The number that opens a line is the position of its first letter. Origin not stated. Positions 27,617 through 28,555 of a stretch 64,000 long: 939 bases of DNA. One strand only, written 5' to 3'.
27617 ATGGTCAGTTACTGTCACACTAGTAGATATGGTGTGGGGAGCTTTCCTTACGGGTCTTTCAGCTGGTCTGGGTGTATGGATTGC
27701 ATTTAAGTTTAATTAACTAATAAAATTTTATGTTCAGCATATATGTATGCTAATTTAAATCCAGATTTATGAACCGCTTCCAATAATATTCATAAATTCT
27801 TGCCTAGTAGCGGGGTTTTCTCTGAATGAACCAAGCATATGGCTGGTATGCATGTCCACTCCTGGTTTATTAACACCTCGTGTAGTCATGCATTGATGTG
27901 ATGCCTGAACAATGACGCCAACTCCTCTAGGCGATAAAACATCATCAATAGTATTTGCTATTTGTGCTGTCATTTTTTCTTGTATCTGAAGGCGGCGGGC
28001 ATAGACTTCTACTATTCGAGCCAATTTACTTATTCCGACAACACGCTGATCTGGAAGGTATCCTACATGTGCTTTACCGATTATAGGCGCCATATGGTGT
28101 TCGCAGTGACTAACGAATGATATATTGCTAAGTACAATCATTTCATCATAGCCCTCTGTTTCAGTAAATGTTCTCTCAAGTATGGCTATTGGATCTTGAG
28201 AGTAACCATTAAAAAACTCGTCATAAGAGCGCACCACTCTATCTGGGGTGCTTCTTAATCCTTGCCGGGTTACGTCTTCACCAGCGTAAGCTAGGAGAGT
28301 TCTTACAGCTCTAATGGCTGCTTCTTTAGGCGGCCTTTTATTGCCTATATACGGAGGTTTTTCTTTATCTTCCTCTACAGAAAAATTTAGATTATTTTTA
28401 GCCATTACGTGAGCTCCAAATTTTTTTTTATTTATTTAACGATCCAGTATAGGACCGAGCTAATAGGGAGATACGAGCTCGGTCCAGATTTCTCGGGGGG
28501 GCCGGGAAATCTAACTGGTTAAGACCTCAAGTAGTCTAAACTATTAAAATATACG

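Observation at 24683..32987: Six exact and one near copy of an ECF sigma-E/ChrR-type promoter motif, arranged as back-to-back divergent pairs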

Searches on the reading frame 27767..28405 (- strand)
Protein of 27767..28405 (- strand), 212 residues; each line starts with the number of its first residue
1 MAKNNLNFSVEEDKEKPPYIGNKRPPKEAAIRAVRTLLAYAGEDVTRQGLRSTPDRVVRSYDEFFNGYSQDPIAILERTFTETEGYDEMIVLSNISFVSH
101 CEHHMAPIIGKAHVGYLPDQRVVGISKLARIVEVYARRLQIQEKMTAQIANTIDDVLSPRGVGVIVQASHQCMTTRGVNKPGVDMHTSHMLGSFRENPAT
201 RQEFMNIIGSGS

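Call 7: search_protein_families(library=pfam, proteins=[window:27767-28405:-])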
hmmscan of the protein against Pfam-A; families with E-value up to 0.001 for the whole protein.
window:27767-28405:- (212 aa): 2 families
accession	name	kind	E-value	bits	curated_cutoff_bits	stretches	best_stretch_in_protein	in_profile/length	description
PF01227.27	GTP_cyclohydroI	-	1.7e-72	243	27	1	32-208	3-178/179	GTP cyclohydrolase I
PF14489.11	QueF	-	0.00049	20.7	27.3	0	110-164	4-58/81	QueF-like protein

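Call 46: find_related_loci(query=window:27767-28405:-, collection=metagenome_contigs, flank=10000)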
Query window:27767-28405:- (212 aa) in metagenome_contigs; peptide patterns used: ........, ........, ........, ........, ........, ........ (x = any residue, [..] = any of these).
600 stretches matched a pattern (row limit reached: there are more); 588 encode a relative of the query (tblastn E <= 1e-3); the best 80 are kept; 80 distinct loci.
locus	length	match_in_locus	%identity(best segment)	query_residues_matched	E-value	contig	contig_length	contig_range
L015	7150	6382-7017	99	1-212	2e-144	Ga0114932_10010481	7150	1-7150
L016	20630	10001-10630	69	1-210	2e-102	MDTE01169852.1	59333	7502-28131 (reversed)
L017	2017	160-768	66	7-210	1e-97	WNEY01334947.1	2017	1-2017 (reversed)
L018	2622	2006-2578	69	22-212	1e-95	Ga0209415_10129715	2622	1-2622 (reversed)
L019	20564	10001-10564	72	22-209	4e-95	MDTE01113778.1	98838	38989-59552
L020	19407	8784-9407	63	1-209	2e-92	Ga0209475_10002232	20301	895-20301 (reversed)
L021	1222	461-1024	68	23-210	1e-99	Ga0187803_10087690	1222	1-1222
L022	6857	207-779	69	22-212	3e-92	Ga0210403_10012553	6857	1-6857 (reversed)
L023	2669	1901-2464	69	23-210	1e-94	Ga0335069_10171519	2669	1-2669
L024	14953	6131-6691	70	22-208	4e-92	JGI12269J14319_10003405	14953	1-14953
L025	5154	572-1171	66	9-210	4e-92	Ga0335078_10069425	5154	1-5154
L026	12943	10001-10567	70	24-212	9e-92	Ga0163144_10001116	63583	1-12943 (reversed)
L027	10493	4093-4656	68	23-210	2e-91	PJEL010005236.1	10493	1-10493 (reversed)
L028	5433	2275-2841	70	24-212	9e-92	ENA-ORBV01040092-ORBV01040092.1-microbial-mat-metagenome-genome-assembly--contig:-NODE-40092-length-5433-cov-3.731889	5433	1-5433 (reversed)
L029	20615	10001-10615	64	4-210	2e-91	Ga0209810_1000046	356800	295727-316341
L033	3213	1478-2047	71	20-209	2e-92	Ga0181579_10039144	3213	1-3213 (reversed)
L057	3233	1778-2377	68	10-209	8e-91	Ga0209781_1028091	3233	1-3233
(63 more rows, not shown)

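Call 55: search_protein_families(library=ncbifam, proteins=[window:27767-28405:-], max_evalue=0.00001)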
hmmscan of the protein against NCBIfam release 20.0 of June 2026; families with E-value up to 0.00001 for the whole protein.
window:27767-28405:- (212 aa): 5 families
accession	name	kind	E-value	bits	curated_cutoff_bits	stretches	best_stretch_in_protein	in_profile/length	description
NF006825.1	PRK09347.1-2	subfamily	2e-78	261.9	174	1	32-208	3-178/179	GTP cyclohydrolase I FolE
NF006826.0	PRK09347.1-3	subfamily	2.2e-67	226.2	162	1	27-208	6-186/189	GTP cyclohydrolase I FolE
TIGR00063.1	folE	equivalog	9.6e-64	214.2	181.6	1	33-209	4-179/180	GTP cyclohydrolase I FolE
NF006824.0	PRK09347.1-1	equivalog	1.5e-43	148.8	202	1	32-207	40-215/219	GTP cyclohydrolase I FolE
TIGR03139.1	QueF-II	equivalog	8.2e-07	28.9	86.9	1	75-167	5-97/115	preQ(1) synthase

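Call 63: find_homologous_proteins(query=window:27767-28402:-, max_evalue=1e-60)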
Query window:27767-28402:- (211 aa): 7851 proteins with E <= 1e-60 among 8000 candidates; the best 120 are listed.
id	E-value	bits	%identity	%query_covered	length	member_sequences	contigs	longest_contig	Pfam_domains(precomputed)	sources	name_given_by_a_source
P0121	5.2e-136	469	100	100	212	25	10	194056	PF01227.28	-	-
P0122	3.3e-120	417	88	100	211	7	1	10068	PF01227.28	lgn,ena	-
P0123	3.5e-119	414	88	100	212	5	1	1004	PF01227.28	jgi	jgi:GTP cyclohydrolase I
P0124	1.8e-104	366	-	-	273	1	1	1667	PF01227.28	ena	-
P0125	3.9e-102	358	77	98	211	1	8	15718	PF01227.28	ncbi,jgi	jgi:GTP cyclohydrolase I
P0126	5.2e-101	355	77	98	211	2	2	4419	PF01227.28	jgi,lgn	jgi:GTP cyclohydrolase I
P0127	3.4e-100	352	77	98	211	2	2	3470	PF01227.28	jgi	jgi:GTP cyclohydrolase I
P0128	2.0e-99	350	81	90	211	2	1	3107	PF01227.28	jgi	jgi:GTP cyclohydrolase I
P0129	1.9e-95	337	77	93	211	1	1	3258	PF01227.28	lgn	-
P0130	9.1e-95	334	78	91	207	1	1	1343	PF01227.28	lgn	-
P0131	2.6e-93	330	75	91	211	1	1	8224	PF01227.28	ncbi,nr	ncbi:MAG: GTP cyclohydrolase I FolE [Alphaproteobacteria bacterium]|nr:GTP cyclohydrolase I FolE [Al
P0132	2.7e-93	330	70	99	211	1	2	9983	PF01227.28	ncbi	-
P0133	2.7e-93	330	70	99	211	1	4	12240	PF01227.28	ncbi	-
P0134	5.5e-93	329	75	91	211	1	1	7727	PF01227.28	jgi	jgi:GTP cyclohydrolase I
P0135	9.0e-93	328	77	90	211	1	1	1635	PF01227.28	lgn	-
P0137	1.2e-92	327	77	89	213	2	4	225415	PF01227.28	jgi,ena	jgi:GTP cyclohydrolase I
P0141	1.3e-91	324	69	99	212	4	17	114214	PF01227.28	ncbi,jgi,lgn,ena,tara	jgi:GTP cyclohydrolase I|tara:strand:- start:7244 stop:7882 length:639 start_codon:yes stop_codon:ye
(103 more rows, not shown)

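Call 64: find_encoding_contigs(protein=P0122, flank=10000, max_places=2)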
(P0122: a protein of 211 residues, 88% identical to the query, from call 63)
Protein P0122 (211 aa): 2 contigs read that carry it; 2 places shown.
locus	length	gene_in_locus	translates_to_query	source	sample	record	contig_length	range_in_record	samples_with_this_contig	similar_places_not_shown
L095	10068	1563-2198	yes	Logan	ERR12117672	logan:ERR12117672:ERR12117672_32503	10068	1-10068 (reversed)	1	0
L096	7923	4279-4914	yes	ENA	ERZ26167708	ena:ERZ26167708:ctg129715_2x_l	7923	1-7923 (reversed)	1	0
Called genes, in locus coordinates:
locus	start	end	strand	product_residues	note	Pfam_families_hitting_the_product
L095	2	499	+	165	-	?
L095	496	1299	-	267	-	PF00106:adh_short, PF08659:KR, PF13561:adh_short_C2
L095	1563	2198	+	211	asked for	PF01227:GTP_cyclohydroI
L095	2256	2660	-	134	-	PF09945:DUF2177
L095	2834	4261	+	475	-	PF00875:DNA_photolyase, PF03441:FAD_binding_7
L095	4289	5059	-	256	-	PF00106:adh_short, PF13561:adh_short_C2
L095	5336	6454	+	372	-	PF00296:Bac_luciferase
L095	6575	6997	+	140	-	PF13778:DUF4174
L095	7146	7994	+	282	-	PF13593:SBF_like, PF01758:SBF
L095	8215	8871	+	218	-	-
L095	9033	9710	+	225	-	PF19700:DUF6198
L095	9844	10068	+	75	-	?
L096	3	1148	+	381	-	?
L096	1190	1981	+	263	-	PF07103:DUF1365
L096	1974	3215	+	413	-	PF02353:CMAS, PF13489:Methyltransf_23, PF08241:Methyltransf_11, PF08242:Methyltransf_12, PF13649:Methyltransf_25, PF13847:Methyltransf_31 (weak)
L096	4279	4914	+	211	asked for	PF01227:GTP_cyclohydroI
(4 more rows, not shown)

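Call 65: find_encoding_contigs(protein=P0125, flank=10000, max_places=3)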
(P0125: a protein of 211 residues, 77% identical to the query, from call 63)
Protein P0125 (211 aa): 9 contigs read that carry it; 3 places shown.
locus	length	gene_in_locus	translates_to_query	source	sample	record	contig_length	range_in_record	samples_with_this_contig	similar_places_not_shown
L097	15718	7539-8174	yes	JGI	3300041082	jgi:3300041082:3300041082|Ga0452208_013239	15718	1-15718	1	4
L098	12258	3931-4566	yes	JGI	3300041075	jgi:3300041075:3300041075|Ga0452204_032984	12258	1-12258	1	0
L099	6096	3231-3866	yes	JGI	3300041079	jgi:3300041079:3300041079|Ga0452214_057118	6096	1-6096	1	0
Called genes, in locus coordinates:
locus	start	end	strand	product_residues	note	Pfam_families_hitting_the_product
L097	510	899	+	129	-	PF13778:DUF4174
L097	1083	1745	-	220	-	PF12973:Cupin_7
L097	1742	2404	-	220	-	PF04542:Sigma70_r2, PF04545:Sigma70_r4, PF08281:Sigma70_r4_2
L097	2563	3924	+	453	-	PF01266:DAO (weak), PF01593:Amino_oxidase, PF13450:NAD_binding_8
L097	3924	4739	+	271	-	PF07103:DUF1365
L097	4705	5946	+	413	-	PF02353:CMAS, PF13489:Methyltransf_23, PF01728:FtsJ (weak), PF08241:Methyltransf_11, PF08242:Methyltransf_12, PF13649:Methyltransf_25, PF13847:Methyltransf_31 (weak)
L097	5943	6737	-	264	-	PF00106:adh_short, PF08659:KR, PF13561:adh_short_C2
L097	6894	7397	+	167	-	PF02469:Fasciclin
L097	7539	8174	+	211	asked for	PF01227:GTP_cyclohydroI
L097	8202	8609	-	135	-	PF09945:DUF2177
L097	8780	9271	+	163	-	PF02469:Fasciclin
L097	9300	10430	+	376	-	PF11294:DUF3095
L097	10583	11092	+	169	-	-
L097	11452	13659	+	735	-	PF00141:peroxidase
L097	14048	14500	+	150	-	PF12973:Cupin_7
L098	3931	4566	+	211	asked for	PF01227:GTP_cyclohydroI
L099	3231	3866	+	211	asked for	PF01227:GTP_cyclohydroI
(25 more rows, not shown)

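Call 66: find_encoding_contigs(protein=P0128, flank=5000, max_places=2)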
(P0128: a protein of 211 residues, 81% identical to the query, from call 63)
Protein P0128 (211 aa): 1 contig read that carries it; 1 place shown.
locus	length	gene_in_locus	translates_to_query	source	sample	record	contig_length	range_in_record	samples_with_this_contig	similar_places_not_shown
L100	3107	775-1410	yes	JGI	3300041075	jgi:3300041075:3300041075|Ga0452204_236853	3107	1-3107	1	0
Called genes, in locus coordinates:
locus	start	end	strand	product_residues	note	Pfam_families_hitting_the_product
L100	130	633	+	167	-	PF02469:Fasciclin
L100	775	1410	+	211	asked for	PF01227:GTP_cyclohydroI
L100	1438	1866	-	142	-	PF09945:DUF2177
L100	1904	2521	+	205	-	PF02469:Fasciclin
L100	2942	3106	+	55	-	?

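Call 77: find_encoding_contigs(protein=P0131, flank=6000, max_places=2)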
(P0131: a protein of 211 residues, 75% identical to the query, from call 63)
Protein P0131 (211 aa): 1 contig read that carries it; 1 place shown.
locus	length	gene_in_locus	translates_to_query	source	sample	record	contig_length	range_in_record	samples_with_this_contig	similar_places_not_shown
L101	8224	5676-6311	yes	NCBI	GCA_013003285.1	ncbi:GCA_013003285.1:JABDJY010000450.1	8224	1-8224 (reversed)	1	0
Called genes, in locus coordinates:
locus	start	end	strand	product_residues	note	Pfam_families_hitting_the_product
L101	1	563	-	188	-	PF04542:Sigma70_r2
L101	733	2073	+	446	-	PF01266:DAO, PF01593:Amino_oxidase, PF13450:NAD_binding_8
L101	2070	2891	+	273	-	PF07103:DUF1365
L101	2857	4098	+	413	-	PF02353:CMAS, PF13489:Methyltransf_23, PF01728:FtsJ (weak), PF08241:Methyltransf_11, PF08242:Methyltransf_12, PF13649:Methyltransf_25, PF13847:Methyltransf_31 (weak)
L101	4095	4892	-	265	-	PF00106:adh_short, PF08659:KR, PF13561:adh_short_C2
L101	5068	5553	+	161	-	PF02469:Fasciclin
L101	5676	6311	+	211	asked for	PF01227:GTP_cyclohydroI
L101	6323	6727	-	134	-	PF09945:DUF2177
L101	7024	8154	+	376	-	PF11294:DUF3095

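Call 78: find_encoding_contigs(protein=P0137, flank=8000, max_places=3)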
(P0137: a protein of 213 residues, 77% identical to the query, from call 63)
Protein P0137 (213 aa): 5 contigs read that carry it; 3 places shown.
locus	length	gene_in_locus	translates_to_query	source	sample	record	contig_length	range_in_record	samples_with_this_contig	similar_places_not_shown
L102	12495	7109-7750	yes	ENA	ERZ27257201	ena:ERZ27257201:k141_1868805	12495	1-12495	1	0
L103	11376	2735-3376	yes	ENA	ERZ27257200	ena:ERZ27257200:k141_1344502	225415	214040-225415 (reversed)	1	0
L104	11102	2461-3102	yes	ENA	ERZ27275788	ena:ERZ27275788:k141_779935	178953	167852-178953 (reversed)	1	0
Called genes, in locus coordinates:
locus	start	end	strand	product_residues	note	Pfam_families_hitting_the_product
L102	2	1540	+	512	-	?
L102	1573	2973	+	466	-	PF01565:FAD_binding_4, PF02913:FAD-oxidase_C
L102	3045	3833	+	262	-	PF00596:Aldolase_II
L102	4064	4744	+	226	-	PF07978:NIPSNAP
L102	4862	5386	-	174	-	PF05163:DinB, PF12867:DinB_2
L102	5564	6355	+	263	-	PF00106:adh_short, PF08659:KR (weak), PF01370:Epimerase (weak), PF13561:adh_short_C2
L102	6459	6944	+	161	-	PF02469:Fasciclin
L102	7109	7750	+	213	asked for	PF01227:GTP_cyclohydroI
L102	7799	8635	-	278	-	-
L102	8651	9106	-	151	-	PF00672:HAMP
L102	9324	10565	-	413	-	PF00108:Thiolase_N, PF00109:ketoacyl-synt (weak), PF08545:ACP_syn_III (faint), PF02803:Thiolase_C, PF22691:Thiolase_C_1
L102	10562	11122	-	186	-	PF02627:CMD (faint)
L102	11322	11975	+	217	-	PF01177:Asp_Glu_race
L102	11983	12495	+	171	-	?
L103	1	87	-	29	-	?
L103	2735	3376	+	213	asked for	PF01227:GTP_cyclohydroI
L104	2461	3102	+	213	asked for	PF01227:GTP_cyclohydroI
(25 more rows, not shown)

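Call 84: list_cluster_members(proteins=[P0141, P0125, P0014, P0006, P0001])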
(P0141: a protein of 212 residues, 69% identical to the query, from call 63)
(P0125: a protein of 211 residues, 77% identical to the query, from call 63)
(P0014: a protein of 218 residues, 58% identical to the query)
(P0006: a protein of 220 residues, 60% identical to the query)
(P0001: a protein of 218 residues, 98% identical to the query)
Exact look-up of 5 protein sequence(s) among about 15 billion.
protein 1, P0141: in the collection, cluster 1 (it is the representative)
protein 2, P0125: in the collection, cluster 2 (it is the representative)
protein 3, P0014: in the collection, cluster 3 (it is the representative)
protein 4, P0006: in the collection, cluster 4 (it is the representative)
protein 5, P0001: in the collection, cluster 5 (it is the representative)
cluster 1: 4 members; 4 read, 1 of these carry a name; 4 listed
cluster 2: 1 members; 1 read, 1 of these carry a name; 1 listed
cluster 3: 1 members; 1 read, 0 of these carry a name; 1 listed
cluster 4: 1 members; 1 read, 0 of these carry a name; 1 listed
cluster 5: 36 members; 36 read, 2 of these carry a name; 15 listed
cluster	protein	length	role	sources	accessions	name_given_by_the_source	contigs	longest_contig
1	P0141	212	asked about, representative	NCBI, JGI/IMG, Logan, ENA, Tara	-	GTP cyclohydrolase I | strand:- start:7244 stop:7882 length:639 start_codon:yes stop_codon:yes gene_type:complete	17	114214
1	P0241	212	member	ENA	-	-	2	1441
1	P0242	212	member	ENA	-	-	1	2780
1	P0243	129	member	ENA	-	-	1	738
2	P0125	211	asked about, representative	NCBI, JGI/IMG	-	GTP cyclohydrolase I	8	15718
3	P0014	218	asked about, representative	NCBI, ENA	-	-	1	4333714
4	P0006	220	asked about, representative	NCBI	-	-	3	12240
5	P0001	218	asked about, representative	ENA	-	-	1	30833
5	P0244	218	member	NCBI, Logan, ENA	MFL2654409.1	MAG: ChrR family anti-sigma-E factor [Alphaproteobacteria bacterium]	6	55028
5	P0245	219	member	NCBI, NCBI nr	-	-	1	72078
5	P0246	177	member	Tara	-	-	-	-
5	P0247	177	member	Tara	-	strand:+ start:558 stop:1091 length:534 start_codon:yes stop_codon:yes gene_type:complete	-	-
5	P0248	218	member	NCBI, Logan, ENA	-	-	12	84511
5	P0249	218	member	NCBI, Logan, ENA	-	-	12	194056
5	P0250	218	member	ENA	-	-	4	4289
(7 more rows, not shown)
